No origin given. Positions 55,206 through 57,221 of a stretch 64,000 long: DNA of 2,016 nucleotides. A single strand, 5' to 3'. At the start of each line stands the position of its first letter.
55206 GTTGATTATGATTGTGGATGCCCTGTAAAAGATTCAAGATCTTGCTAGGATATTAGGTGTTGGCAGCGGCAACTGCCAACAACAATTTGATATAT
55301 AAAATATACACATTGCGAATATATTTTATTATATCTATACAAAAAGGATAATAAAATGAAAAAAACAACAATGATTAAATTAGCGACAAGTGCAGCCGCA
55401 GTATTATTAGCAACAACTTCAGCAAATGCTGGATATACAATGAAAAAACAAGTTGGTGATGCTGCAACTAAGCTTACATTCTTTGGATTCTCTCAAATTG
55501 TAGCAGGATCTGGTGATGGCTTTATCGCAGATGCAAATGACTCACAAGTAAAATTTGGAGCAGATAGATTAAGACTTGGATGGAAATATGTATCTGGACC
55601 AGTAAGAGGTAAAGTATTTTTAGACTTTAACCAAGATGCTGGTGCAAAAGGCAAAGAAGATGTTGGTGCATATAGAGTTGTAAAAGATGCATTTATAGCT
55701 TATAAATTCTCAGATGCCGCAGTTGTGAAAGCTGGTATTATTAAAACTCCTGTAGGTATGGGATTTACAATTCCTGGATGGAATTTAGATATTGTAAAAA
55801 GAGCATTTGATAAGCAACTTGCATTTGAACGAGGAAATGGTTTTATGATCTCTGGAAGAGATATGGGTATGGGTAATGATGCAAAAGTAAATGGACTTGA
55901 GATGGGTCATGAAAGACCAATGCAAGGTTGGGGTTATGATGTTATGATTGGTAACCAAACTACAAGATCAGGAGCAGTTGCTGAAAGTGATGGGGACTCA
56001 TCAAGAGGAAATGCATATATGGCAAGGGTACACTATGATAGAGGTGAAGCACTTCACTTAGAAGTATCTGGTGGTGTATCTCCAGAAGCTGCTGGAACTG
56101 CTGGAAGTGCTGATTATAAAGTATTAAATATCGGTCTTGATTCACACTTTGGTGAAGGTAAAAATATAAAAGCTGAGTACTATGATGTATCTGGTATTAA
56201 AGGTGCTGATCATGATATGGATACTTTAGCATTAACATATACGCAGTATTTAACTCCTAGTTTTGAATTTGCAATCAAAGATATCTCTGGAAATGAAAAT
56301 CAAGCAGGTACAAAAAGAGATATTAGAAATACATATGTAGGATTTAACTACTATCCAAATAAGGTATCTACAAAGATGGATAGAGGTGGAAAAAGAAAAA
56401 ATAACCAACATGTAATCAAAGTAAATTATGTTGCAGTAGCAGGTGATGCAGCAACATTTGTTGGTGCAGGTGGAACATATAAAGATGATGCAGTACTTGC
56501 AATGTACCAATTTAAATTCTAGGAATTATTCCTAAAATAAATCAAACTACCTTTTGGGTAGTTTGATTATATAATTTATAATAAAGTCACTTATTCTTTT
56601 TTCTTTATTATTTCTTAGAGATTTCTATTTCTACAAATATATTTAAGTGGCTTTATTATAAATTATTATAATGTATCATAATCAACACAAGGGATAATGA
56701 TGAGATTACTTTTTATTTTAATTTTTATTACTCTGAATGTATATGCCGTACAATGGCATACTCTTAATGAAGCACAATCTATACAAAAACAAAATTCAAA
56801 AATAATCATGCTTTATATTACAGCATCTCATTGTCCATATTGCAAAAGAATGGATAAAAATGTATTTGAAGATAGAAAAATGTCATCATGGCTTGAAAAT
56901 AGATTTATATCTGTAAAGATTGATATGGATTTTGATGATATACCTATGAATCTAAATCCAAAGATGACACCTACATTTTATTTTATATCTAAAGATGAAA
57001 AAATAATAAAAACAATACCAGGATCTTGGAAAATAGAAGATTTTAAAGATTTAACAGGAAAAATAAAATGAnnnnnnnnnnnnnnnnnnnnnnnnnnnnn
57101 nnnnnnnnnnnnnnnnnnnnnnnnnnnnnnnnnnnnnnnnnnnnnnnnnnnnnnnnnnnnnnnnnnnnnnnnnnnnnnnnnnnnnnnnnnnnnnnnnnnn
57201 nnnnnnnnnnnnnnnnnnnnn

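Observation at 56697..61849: Eight-gene, apparently all-exported thiol-redox / sulfur-transfer cluster directly downstream of soxXYZAB and a porin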

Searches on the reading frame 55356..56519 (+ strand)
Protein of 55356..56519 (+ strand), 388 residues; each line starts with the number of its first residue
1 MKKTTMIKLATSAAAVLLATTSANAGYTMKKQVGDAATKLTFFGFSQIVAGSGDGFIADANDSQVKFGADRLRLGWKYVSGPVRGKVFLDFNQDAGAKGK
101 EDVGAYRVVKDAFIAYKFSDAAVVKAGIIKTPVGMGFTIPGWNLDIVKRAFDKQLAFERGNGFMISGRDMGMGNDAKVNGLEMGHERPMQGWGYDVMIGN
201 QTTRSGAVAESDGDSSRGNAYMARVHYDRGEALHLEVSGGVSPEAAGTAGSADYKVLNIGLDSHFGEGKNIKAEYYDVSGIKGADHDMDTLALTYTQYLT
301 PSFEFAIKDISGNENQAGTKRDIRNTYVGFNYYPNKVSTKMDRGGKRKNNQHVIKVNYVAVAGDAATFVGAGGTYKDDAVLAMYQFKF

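Call 57: search_protein_families(library=pfam, proteins=[window:55356-56519:+], max_evalue=0.01)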
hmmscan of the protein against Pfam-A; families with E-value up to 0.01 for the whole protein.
window:55356-56519:+ (388 aa): 1 family
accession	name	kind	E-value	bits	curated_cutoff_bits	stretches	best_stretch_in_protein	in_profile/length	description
PF07396.17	Porin_O_P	-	4.4e-07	29.9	20.9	1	60-238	20-178/370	Phosphate-selective porin O and P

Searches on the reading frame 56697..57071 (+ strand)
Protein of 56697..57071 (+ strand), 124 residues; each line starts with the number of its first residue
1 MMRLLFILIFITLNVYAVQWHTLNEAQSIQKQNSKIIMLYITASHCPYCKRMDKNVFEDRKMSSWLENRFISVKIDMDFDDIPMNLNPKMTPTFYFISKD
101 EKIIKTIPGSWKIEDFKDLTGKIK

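Call 3: search_protein_families(library=pfam, proteins=[window:56697-57071:+], max_evalue=0.01)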
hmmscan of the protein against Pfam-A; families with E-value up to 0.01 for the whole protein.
window:56697-57071:+ (124 aa): 6 families
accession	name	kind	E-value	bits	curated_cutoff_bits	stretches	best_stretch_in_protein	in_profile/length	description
PF13098.12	Thioredoxin_2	-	4.5e-12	46.7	27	1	31-118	2-102/104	Thioredoxin-like domain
PF03190.21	Thioredox_DsbH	-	3.4e-11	43.8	27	1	17-78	19-81/163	Protein of unknown function, DUF255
PF13899.12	Thioredoxin_7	-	3.5e-09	37.1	27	1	20-78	2-61/83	Thioredoxin-like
PF00085.26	Thioredoxin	-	2.2e-06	28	23.5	1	27-112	12-93/103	Thioredoxin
PF13728.12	TraF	-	0.0014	18.9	23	1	20-104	115-206/224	F plasmid transfer operon protein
PF08534.16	Redoxin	-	0.0024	18.1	26.6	0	24-53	18-48/148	Redoxin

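Call 4: search_protein_families(library=ncbifam, proteins=[window:56697-57071:+], max_evalue=0.01)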
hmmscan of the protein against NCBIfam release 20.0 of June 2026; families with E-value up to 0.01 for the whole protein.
window:56697-57071:+ (124 aa): 7 families
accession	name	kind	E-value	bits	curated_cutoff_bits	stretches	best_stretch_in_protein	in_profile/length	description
NF043050.1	DisulfRedDsbH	equivalog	1.1e-07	32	190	1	16-77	41-103/166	disulfide reductase DsbH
NF045694.1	seleno_TsoB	exception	2.7e-06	25.8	805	1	11-81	450-521/572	rhodanese/DsbD fusion-like selenoprotein TsoB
NF001419.0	PRK00293.1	subfamily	0.00028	19.6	330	1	20-77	463-519/574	protein-disulfide reductase DsbD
TIGR01295.2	PedC_BrcD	equivalog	0.0014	18.5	120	0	17-58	39-79/152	PedC/BrcD family bacteriocin maturation disulfide isomerase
NF041199.1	trx7_PDZ_seleno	equivalog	0.0019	17.1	300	1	22-77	6-63/390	Trx7/PDZ domain-containing (seleno)protein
TIGR01130.1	ER_PDI_fam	subfamily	0.0062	16.1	344.25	1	28-118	357-446/476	protein disulfide-isomerase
TIGR02738.1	TrbB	equivalog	0.0084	15.8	132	0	22-54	38-70/153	type-F conjugative transfer system pilin assembly thiol-disulfide isomerase TrbB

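Call 66: search_solved_structures(query=window:56697-57068:+, max_evalue=0.01, show_alignments=2)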
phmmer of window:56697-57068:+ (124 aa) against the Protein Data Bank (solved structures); distinct sequences matched with E-value up to 0.01: 18.
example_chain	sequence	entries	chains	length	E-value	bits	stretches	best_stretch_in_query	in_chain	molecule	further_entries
2lst_A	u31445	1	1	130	4.2e-10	43.1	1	18-97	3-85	Thioredoxin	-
2kuc_A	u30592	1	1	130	2.9e-05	27.4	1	31-120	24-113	Putative disulphide-isomerase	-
3ira_A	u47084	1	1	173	0.00017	25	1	17-78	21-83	Conserved protein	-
1xwa_A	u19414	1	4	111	0.00018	24.8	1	28-105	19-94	thioredoxin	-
1xw9_A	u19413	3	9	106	0.00019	24.8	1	29-105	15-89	thioredoxin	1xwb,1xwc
6zmu_A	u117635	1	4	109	0.00037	23.9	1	22-104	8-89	Thioredoxin-1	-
2ypm_A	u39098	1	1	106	0.00066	23.1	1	20-105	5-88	LAFCA THIOREDOXIN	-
3f9u_A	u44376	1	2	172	0.00074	22.9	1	27-111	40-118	Putative exported cytochrome C biogenesis-related protein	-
1ti3_A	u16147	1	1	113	0.00074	22.9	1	30-109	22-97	thioredoxin H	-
5dbq_A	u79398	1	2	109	0.0008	22.8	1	31-104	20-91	Thioredoxin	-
1trs_A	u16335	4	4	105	0.0014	22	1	28-104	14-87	THIOREDOXIN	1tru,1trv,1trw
3trx_A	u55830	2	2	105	0.0015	21.9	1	28-104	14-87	THIOREDOXIN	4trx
2vm1_A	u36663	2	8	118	0.0018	21.6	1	30-109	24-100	THIOREDOXIN H ISOFORM 1.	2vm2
7wge_B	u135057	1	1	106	0.0033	20.8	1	31-106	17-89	Thioredoxin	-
2dmm_A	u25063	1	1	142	0.0053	20.1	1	30-116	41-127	Protein disulfide-isomerase A3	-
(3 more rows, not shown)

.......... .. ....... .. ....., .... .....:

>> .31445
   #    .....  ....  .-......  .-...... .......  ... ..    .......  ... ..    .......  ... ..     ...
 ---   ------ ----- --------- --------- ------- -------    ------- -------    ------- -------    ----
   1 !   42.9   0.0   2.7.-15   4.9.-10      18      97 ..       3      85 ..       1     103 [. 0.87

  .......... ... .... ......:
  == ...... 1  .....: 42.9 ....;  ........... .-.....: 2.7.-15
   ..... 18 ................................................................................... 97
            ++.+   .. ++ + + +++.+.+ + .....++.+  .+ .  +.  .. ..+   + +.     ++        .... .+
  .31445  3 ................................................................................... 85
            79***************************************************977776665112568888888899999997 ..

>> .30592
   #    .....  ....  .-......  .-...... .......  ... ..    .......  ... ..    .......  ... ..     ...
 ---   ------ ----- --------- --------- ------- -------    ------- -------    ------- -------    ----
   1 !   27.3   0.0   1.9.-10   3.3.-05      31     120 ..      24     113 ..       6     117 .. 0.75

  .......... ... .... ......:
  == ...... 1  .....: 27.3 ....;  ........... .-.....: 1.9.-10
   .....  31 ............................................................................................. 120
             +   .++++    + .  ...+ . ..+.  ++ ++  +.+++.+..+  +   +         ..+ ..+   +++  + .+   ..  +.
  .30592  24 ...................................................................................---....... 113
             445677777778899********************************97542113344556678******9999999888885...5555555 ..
